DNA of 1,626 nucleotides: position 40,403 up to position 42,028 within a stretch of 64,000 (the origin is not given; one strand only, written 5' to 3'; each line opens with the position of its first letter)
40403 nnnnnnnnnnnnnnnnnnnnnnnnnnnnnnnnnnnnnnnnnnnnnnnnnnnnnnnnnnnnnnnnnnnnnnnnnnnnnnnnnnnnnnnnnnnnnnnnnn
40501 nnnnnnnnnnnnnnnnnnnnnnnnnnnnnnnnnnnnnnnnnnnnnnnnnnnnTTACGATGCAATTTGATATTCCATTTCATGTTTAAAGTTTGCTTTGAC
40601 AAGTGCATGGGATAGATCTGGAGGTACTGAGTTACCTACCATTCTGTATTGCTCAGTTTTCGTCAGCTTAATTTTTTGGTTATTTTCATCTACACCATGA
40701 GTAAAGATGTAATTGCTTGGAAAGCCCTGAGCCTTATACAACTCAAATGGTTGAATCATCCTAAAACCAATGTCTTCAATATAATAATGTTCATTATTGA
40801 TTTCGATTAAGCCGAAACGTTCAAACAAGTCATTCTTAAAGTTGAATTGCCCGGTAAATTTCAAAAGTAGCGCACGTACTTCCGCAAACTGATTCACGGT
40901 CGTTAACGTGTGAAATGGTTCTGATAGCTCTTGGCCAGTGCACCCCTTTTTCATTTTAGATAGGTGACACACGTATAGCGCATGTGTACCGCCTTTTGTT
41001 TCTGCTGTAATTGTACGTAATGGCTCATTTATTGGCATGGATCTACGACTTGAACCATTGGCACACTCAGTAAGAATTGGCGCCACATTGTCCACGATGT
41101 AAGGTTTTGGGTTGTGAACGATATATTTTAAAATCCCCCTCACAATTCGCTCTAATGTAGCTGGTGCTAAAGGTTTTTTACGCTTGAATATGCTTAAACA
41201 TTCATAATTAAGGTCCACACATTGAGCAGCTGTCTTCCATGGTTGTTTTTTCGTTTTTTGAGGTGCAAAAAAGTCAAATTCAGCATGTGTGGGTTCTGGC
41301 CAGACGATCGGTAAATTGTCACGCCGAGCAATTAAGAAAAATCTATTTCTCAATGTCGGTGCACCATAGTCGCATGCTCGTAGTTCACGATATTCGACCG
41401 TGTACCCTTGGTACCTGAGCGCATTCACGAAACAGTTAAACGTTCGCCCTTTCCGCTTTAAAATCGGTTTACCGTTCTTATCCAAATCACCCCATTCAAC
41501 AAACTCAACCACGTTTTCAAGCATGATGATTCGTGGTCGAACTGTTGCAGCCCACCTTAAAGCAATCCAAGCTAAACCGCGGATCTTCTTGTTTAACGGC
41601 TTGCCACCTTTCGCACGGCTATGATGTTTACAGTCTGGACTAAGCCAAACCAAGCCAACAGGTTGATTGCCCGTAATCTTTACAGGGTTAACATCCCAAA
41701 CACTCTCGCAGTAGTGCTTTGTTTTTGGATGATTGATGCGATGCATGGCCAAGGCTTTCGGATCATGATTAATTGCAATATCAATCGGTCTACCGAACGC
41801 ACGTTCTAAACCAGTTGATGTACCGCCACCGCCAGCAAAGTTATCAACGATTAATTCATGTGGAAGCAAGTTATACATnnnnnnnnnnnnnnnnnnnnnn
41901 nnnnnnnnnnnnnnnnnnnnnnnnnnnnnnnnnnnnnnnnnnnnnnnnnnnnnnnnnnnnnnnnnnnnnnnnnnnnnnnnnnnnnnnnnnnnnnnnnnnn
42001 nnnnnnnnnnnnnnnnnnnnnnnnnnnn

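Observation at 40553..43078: Tandem pair of divergent C5-methyltransferase-like genes, each with one degenerate catalytic motif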

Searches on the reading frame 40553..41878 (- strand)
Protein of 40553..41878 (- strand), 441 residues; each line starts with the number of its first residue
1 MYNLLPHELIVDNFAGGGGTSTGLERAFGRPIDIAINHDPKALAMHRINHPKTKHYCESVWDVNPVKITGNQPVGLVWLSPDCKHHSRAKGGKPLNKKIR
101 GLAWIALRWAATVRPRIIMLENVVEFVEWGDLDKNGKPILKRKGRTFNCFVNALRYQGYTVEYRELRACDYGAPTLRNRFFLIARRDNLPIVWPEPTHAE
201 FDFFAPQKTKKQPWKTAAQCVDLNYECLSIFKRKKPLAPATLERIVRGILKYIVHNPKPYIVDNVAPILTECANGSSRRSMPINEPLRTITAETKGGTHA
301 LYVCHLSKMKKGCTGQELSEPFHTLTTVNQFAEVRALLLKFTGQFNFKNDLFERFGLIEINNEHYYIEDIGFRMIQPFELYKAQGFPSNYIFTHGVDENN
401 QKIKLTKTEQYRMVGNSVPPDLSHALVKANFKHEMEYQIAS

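Call 3: search_protein_families(library=pfam, proteins=[window:40553-41878:-], max_evalue=1)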
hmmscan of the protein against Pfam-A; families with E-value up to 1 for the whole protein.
window:40553-41878:- (441 aa): 2 families
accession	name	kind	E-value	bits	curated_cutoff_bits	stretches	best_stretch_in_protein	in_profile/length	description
PF00145.23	DNA_methylase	-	1.3e-27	97.5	22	1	11-429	4-321/324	C-5 cytosine-specific DNA methylase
PF09445.16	Methyltransf_15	-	0.086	12.8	22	1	8-46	2-40/165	RNA cap guanine-N2 methyltransferase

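Call 4: search_protein_families(library=ncbifam, proteins=[window:40553-41878:-], max_evalue=1)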
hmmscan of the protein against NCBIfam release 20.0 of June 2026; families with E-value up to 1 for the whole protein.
window:40553-41878:- (441 aa): 1 family
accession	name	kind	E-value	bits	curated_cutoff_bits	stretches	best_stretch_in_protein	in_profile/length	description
TIGR00675.1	dcm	superfamily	1.6e-22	80.6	100.65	1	10-428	1-327/329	DNA (cytosine-5-)-methyltransferase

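Call 5: search_protein_families(library=phrogs, proteins=[window:40553-41878:-], max_evalue=0.01)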
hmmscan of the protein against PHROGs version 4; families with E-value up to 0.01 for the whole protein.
window:40553-41878:- (441 aa): 7 families
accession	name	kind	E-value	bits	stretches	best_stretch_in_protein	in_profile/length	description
phrog_116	-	other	4.4e-96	323.9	1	8-438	208-497/779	DNA methyltransferase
phrog_29443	-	unknown function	1.5e-59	202.3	1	8-155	3-151/273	-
phrog_23072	-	other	9.6e-35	121.8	2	354-435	313-392/400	DNA methyltransferase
phrog_363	-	other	5.1e-33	115.6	1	9-188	55-217/327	DNA methyltransferase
phrog_5999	-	other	1.6e-27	96.7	1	9-104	4-101/109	DNA methyltransferase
phrog_13621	-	unknown function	2.3e-21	76.9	1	326-435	17-113/121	-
phrog_32758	-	other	0.0077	17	0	151-186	9-44/154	DNA methyltransferase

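Call 7: search_solved_structures(query=window:40553-41878:-, max_evalue=0.01, show_alignments=2)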
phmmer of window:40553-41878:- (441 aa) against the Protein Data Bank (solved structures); distinct sequences matched with E-value up to 0.01: 11.
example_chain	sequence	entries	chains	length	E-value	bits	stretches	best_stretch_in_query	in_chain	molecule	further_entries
3g7u_A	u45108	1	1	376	2e-10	43.4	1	10-190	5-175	Cytosine-specific methyltransferase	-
9ped_A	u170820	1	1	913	1.9e-07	33.6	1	107-199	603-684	DNA (cytosine-5)-methyltransferase 1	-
9m5u_A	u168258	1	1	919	1.9e-07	33.6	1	107-199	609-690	DNA (cytosine-5)-methyltransferase 1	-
9v4p_A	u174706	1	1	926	2e-07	33.5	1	107-199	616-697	DNA (cytosine-5)-methyltransferase 1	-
9peb_A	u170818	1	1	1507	1.1e-06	31.1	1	107-199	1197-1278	DNA (cytosine-5)-methyltransferase 1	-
9pec_A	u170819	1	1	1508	1.1e-06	31.1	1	107-199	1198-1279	DNA (cytosine-5)-methyltransferase 1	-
9m5x_A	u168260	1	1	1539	1.2e-06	31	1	107-199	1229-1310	DNA (cytosine-5)-methyltransferase 1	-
9v4o_A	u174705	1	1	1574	1.2e-06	30.9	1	107-199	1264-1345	DNA (cytosine-5)-methyltransferase 1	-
8yf3_A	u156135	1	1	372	0.0037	19.5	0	10-188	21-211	Cytosine-specific methyltransferase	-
3ubt_Y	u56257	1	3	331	0.0053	18.9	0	372-429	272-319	Modification methylase HaeIII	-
1dct_A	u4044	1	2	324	0.0067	18.6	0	140-196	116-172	PROTEIN (MODIFICATION METHYLASE HAEIII)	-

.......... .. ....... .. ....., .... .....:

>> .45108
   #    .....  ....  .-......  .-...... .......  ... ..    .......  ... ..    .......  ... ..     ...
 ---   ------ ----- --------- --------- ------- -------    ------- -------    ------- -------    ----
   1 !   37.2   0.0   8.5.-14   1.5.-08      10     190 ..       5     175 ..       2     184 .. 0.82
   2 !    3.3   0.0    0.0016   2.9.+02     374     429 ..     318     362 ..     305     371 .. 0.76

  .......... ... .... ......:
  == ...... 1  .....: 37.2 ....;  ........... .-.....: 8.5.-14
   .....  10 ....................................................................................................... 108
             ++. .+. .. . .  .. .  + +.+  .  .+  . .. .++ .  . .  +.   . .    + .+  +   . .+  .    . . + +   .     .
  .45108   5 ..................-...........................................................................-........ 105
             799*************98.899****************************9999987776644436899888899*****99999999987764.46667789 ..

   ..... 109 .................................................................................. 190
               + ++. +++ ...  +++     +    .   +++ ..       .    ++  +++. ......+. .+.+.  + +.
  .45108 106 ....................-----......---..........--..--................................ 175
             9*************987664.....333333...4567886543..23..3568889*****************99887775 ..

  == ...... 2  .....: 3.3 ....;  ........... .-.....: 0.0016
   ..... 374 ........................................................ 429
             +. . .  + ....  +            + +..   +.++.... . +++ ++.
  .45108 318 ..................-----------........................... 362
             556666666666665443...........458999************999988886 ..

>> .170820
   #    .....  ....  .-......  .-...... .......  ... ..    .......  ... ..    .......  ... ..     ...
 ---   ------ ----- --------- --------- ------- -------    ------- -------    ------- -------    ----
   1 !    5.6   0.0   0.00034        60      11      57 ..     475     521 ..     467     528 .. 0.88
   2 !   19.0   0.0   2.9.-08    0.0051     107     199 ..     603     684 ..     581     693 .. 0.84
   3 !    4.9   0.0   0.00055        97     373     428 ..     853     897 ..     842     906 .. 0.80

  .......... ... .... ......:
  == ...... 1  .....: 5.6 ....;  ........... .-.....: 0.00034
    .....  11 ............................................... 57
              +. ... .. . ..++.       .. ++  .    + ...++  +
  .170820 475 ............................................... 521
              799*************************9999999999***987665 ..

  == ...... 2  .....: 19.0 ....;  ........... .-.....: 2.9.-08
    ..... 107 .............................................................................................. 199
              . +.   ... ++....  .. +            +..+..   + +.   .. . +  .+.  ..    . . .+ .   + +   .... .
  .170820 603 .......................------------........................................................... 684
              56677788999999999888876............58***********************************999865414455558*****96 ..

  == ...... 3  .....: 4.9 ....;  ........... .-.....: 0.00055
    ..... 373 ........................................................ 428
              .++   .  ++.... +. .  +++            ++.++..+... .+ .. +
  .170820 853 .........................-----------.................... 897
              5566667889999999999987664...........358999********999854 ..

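Call 11: find_homologous_proteins(query=window:40553-41878:-, max_evalue=0.00001)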
Query window:40553-41878:- (441 aa): 8000 proteins with E <= 0.00001 among 8000 candidates; the best 120 are listed.
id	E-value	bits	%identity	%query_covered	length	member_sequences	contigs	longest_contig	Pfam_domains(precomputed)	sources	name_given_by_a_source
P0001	0.0e+0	1044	100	100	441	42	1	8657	PF00145.24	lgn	-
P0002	2.4e-258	876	83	100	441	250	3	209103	PF00145.24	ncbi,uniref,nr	ncbi:DNA cytosine methyltransferase [Acinetobacter sp. YH01009]|uniref:DNA cytosine methyltransferas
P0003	4.1e-256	868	82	100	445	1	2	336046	PF00145.24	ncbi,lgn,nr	ncbi:DNA cytosine methyltransferase (plasmid) [Acinetobacter seifertii]|nr:DNA cytosine methyltransf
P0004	1.9e-239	813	79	100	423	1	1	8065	PF00145.24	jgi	-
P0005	7.7e-230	782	83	89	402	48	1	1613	PF00145.24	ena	-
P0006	4.5e-216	736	65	100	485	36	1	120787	PF00145.24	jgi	jgi:DNA (cytosine-5)-methyltransferase 1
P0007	4.8e-216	736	65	100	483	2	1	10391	PF00145.24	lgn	-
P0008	1.1e-214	732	64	100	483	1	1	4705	PF00145.24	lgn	-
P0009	3.2e-213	727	64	100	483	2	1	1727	PF00145.24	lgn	-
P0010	4.5e-211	720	63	100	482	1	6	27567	PF00145.24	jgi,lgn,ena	jgi:DNA (cytosine-5)-methyltransferase 1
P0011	1.5e-210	718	63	100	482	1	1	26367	PF00145.24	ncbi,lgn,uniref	ncbi:DNA cytosine methyltransferase [Acinetobacter sp.]|uniref:DNA cytosine methyltransferase n=1 Ta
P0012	1.6e-210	718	64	100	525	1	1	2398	PF00145.24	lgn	-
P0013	1.9e-210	718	64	100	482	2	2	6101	PF00145.24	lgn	-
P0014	3.1e-210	717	63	100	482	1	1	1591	PF00145.24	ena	-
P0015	4.8e-210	716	64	100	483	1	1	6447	PF00145.24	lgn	-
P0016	7.6e-210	716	63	100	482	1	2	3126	PF00145.24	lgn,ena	-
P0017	7.7e-210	716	63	100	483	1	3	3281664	PF00145.24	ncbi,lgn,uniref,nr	ncbi:DNA cytosine methyltransferase [Acinetobacter ursingii]|uniref:DNA (cytosine-5-)-methyltransfer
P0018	8.5e-210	715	63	100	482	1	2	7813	PF00145.24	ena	-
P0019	1.9e-209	714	63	100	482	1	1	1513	PF00145.24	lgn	-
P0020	2.2e-209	714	58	100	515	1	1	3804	PF00145.24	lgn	-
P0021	2.6e-209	714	63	100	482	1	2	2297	PF00145.24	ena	-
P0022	2.8e-209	714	63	100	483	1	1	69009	PF00145.24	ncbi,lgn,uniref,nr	ncbi:DNA cytosine methyltransferase [Acinetobacter sp. ANC 4470]|uniref:DNA cytosine methyltransfera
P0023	2.8e-209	714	63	100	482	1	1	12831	PF00145.24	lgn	-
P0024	3.2e-209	714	64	100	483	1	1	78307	PF00145.24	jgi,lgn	-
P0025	7.5e-209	712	57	100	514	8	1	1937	PF00145.24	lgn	-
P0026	2.7e-208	711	63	98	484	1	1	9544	PF00145.24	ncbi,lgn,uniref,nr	ncbi:DNA cytosine methyltransferase [Acinetobacter gerneri]|uniref:DNA cytosine methyltransferase n=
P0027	2.8e-208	710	64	99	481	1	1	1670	PF00145.24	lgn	-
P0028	3.8e-208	710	56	100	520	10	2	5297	PF00145.24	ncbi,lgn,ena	-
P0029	4.2e-208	710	63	100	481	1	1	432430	PF00145.24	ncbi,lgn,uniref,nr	ncbi:DNA methyltransferase [Acinetobacter sp. SFB]|uniref:DNA cytosine methyltransferase n=1 Tax=Aci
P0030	6.6e-208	709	63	100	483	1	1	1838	PF00145.24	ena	-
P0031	6.8e-208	709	63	100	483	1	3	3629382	PF00145.24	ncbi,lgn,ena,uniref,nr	ncbi:DNA cytosine methyltransferase [Acinetobacter nematophilus]|uniref:DNA cytosine methyltransfera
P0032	8.1e-208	709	58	100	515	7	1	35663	PF00145.24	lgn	-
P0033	8.2e-208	709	57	100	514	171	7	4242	PF00145.24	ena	-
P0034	1.6e-207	708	63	98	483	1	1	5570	PF00145.24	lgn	-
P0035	1.7e-207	708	57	100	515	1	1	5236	PF00145.24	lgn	-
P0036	2.1e-207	708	55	100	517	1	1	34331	PF00145.24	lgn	-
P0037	2.2e-207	708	62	100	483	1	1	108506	PF00145.24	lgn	-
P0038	2.7e-207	707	63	100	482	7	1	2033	PF00145.24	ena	-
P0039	3.5e-207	707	63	100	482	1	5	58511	PF00145.24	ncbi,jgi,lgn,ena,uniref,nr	ncbi:MAG: DNA cytosine methyltransferase [Acinetobacter johnsonii]|uniref:DNA (cytosine-5-)-methyltr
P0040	3.5e-207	707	63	100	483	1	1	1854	PF00145.24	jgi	-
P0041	3.7e-207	707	63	100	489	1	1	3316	PF00145.24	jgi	-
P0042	3.8e-207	707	63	100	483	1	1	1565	PF00145.24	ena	-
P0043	4.9e-207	706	68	100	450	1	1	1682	PF00145.24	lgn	-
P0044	5.0e-207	706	63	100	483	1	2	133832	PF00145.24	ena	-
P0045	5.1e-207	706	62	100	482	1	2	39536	PF00145.24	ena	-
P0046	5.7e-207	706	63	100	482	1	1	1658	PF00145.24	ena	-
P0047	7.6e-207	706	63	100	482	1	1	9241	PF00145.24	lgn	-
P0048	1.2e-206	705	63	100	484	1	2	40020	PF00145.24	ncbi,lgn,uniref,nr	ncbi:DNA cytosine methyltransferase [uncultured Acinetobacter sp.]|uniref:DNA cytosine methyltransfe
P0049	1.2e-206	705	67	99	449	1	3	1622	PF00145.24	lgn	-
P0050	1.4e-206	705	57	100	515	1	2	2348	PF00145.24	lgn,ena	-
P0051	1.4e-206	705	62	100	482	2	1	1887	PF00145.24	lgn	-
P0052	1.5e-206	705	63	98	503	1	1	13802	PF00145.24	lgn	-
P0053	1.6e-206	705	63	100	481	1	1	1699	PF00145.24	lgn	-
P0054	2.3e-206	704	63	100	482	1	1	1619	PF00145.24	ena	-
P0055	2.3e-206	704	62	100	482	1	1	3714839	PF00145.24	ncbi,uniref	ncbi:DNA cytosine methyltransferase [Acinetobacter johnsonii]|uniref:DNA cytosine methyltransferase 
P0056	2.4e-206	704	57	100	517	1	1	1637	PF00145.24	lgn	-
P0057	2.4e-206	704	68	100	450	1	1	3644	PF00145.24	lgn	-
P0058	2.9e-206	704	55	100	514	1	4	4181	PF00145.24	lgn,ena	-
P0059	3.7e-206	703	62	100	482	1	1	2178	PF00145.24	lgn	-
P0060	3.8e-206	703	62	98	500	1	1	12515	PF00145.24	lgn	-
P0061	5.0e-206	703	63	100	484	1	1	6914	PF00145.24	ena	-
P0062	5.2e-206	703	62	100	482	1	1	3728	PF00145.24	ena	-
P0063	6.0e-206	703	63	98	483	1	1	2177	PF00145.24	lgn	-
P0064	6.2e-206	703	68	100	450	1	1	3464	PF00145.24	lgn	-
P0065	6.5e-206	703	63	100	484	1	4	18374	PF00145.24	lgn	-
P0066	7.2e-206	703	54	100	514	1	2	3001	PF00145.24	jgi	-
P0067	1.1e-205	702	63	100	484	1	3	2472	PF00145.24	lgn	-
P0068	1.7e-205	701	67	98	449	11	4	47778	PF00145.24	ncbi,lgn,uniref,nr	ncbi:DNA cytosine methyltransferase [Acinetobacter towneri]|uniref:DNA cytosine methyltransferase n=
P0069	1.8e-205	701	63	100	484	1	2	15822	PF00145.24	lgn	-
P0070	1.8e-205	701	55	100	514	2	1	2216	PF00145.24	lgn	-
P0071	2.3e-205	701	62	100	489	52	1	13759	PF00145.24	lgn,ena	-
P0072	2.6e-205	701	63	100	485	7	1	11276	PF00145.24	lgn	-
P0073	2.8e-205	701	63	99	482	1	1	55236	PF00145.24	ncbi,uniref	ncbi:DNA cytosine methyltransferase [Acinetobacter johnsonii]|uniref:DNA cytosine methyltransferase 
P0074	3.2e-205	700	65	78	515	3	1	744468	PF00145.24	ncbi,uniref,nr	ncbi:DNA cytosine methyltransferase [Acinetobacter rathckeae]|uniref:DNA cytosine methyltransferase 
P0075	3.2e-205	700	63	100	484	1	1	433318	PF00145.24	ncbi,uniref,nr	ncbi:DNA cytosine methyltransferase [Acinetobacter soli]|uniref:DNA cytosine methyltransferase n=1 T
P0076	4.2e-205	700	57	99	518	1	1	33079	PF00145.24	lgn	-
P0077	4.2e-205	700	63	100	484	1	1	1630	PF00145.24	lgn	-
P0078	5.0e-205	700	62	100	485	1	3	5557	PF00145.24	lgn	-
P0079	6.8e-205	699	62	100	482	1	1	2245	PF00145.24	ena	-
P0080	7.3e-205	699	55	100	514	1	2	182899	PF00145.24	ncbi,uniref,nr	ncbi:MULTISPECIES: DNA cytosine methyltransferase [unclassified Acinetobacter]|uniref:DNA cytosine m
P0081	7.6e-205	699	62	100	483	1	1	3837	PF00145.24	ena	-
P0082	1.3e-204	698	62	98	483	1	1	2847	PF00145.24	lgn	-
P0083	1.7e-204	698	55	100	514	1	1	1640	PF00145.24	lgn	-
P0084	1.8e-204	698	55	100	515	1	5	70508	PF00145.24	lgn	-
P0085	1.9e-204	698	62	99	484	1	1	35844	PF00145.24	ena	-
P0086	2.0e-204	698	63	100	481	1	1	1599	PF00145.24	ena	-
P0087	2.8e-204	697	61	100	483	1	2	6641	PF00145.24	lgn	-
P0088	3.1e-204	697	63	99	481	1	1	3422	PF00145.24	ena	-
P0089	4.5e-204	697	55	100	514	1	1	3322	PF00145.24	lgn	-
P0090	5.0e-204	696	62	100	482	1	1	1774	PF00145.24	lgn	-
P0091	6.6e-204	696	58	100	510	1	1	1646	PF00145.24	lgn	-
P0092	9.3e-204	696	63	100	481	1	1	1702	PF00145.24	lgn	-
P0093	1.5e-203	695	62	100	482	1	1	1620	PF00145.24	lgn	-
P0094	1.5e-203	695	63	99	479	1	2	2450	PF00145.24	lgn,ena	-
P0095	1.5e-203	695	63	99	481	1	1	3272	PF00145.24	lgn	-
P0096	1.6e-203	695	63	99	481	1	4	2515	PF00145.24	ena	-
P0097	1.9e-203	695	63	99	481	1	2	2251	PF00145.24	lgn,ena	-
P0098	2.3e-203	694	57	98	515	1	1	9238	PF00145.24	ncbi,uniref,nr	ncbi:DNA cytosine methyltransferase [Acinetobacter rudis]|uniref:DNA cytosine methyltransferase n=1 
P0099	2.5e-203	694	57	99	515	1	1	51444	PF00145.24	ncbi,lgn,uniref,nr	ncbi:DNA cytosine methyltransferase [Acinetobacter sp.]|uniref:DNA cytosine methyltransferase n=1 Ta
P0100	2.9e-203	694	57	99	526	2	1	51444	PF00145.24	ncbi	-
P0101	4.1e-203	693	56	100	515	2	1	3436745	PF00145.24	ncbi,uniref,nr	ncbi:DNA cytosine methyltransferase [Acinetobacter sp. 16]|uniref:DNA cytosine methyltransferase n=1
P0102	4.6e-203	693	61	98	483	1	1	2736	PF00145.24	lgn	-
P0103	7.6e-203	693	66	98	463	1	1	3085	PF00145.24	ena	-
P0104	1.1e-202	692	62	99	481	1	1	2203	PF00145.24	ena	-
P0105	1.1e-202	692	66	99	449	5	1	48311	PF00145.24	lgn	-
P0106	1.1e-202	692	61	100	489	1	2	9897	PF00145.24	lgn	-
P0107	2.8e-202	691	68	100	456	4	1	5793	PF00145.24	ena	-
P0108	2.8e-202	691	62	99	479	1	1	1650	PF00145.24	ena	-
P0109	7.2e-202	689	62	100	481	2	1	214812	PF00145.24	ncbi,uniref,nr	ncbi:DNA cytosine methyltransferase [Acinetobacter sp. ANC 4216]|uniref:DNA cytosine methyltransfera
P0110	7.9e-202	689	61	100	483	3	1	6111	PF00145.24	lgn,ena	-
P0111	4.2e-201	687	62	99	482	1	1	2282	PF00145.24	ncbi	ncbi:MAG: DNA cytosine methyltransferase [Acinetobacter sp.]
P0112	1.2e-200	685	62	98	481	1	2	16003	PF00145.24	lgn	-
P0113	1.7e-200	685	61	100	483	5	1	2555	PF00145.24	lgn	-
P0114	2.0e-200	685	65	99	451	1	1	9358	PF00145.24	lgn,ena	-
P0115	6.7e-200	683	56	99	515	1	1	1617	PF00145.24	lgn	-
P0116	4.0e-199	680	54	100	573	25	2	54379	PF00145.24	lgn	-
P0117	4.9e-199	680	55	99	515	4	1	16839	PF00145.24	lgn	-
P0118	1.7e-198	678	54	100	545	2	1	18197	PF00145.24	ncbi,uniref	ncbi:DNA cytosine methyltransferase [Acinetobacter rudis]|uniref:DNA cytosine methyltransferase n=1 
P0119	8.1e-198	676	61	99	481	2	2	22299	PF00145.24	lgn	-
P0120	1.7e-197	675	58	100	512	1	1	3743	PF00145.24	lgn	-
